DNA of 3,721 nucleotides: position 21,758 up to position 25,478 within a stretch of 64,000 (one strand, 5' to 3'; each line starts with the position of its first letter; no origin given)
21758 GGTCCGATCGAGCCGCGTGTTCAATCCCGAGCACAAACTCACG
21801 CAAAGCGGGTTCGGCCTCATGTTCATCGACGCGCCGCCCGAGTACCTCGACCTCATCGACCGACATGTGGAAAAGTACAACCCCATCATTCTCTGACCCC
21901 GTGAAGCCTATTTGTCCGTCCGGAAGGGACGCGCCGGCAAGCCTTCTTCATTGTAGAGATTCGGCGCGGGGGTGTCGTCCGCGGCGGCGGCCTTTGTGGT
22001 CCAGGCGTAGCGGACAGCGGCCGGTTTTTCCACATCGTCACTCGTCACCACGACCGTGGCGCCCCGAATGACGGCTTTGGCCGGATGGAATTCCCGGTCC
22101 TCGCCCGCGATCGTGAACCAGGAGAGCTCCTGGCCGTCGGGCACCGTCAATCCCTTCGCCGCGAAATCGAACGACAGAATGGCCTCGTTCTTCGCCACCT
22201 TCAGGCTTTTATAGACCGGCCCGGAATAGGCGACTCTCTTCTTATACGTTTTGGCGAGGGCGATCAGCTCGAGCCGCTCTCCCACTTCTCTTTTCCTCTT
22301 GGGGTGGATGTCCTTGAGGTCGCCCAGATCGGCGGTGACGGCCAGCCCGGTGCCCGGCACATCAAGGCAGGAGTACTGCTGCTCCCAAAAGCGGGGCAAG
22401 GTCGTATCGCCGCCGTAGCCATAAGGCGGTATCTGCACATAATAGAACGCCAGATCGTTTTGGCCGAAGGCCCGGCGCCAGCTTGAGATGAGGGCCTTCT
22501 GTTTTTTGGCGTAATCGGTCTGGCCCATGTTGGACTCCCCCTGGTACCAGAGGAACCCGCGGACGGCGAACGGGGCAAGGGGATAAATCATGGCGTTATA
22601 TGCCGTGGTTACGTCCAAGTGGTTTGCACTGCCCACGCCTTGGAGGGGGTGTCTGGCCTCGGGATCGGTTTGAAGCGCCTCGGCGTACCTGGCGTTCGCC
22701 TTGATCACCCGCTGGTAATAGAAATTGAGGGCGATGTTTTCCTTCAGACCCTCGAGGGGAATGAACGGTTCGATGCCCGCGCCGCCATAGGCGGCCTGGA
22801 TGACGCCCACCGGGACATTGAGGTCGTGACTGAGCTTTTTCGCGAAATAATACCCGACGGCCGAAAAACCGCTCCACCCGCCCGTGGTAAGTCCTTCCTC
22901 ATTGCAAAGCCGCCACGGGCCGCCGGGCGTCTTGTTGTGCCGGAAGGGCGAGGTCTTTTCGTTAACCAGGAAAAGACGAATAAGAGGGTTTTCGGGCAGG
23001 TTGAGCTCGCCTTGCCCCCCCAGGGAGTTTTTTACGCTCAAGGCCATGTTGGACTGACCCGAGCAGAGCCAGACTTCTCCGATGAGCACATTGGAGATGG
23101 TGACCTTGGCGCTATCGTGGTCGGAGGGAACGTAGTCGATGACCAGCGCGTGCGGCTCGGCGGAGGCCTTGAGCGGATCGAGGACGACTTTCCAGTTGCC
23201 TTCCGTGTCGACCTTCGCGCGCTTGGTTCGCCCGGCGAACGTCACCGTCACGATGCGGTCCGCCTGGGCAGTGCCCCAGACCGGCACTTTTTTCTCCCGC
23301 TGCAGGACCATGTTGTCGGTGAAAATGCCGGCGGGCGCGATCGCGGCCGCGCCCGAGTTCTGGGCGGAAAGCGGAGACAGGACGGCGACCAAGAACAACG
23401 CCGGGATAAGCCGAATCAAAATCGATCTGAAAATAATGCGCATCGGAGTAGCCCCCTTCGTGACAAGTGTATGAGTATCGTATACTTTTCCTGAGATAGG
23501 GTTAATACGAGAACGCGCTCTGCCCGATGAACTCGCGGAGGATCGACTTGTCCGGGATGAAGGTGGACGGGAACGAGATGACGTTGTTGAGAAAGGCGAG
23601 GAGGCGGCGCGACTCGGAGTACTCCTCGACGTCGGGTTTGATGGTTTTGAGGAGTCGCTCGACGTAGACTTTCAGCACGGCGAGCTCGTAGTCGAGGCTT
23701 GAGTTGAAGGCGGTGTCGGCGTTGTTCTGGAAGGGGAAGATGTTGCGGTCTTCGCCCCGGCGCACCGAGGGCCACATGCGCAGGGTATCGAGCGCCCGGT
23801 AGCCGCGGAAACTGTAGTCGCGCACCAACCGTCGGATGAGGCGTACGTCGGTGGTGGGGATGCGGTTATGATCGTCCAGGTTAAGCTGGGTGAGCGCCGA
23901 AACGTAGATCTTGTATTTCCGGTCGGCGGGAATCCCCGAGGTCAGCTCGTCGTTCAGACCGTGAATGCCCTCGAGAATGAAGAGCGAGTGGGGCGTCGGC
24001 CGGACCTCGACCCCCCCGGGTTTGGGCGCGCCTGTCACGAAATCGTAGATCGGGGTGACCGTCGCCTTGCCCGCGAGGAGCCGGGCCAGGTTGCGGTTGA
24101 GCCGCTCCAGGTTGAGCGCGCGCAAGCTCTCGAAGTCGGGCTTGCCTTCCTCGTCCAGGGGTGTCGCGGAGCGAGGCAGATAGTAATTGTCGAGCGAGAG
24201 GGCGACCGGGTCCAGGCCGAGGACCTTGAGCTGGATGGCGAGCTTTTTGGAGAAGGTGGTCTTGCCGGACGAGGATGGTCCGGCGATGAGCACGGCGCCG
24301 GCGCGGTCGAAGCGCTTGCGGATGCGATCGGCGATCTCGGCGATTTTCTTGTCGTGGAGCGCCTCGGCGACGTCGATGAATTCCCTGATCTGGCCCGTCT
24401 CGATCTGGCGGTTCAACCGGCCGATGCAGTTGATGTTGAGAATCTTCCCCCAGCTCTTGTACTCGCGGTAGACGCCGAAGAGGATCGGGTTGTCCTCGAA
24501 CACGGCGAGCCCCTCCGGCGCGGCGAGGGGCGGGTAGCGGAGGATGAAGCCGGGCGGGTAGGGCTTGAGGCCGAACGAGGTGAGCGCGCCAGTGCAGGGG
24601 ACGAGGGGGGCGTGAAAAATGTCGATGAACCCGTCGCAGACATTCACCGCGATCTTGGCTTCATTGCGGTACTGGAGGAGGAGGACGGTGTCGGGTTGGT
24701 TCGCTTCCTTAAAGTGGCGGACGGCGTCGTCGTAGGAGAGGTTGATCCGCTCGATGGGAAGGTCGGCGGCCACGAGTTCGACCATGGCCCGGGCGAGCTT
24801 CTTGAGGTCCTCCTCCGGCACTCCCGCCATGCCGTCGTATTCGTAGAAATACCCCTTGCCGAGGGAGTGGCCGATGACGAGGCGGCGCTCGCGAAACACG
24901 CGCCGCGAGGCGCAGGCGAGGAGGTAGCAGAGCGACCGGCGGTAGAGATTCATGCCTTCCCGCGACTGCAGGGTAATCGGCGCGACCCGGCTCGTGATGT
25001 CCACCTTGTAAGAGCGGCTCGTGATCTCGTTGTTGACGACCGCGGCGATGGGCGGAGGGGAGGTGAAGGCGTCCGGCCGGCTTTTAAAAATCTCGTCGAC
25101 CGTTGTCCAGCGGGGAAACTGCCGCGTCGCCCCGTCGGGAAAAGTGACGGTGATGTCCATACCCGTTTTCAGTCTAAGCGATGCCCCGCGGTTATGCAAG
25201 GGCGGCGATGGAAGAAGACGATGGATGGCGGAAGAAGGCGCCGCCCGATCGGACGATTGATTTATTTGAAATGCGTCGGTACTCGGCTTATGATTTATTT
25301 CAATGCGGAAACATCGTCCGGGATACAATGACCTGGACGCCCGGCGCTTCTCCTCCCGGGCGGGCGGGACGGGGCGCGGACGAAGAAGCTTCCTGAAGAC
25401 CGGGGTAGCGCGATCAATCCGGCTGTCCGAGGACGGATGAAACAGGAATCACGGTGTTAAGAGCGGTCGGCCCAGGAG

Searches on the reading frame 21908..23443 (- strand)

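Call 35: search_protein_families(library=pfam, proteins=[window:21908-23443:-], max_evalue=0.0001)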
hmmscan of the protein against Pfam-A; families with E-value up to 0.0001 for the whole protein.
window:21908-23443:- (511 aa): 1 family
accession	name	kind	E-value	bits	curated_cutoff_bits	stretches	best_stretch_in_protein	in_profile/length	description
PF03629.24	SASA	-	2.5e-15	57.1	24.8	1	123-378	3-204/226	Carbohydrate esterase, sialic acid-specific acetylesterase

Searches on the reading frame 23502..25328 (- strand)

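Call 35: search_protein_families(library=pfam, proteins=[window:23502-25328:-], max_evalue=0.0001)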
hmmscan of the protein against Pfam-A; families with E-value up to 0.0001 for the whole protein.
window:23502-25328:- (608 aa): 1 family
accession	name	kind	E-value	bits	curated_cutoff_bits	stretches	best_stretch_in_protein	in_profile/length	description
PF00485.24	PRK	-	5.3e-16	59.5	22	1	348-543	4-189/196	Phosphoribulokinase / Uridine kinase family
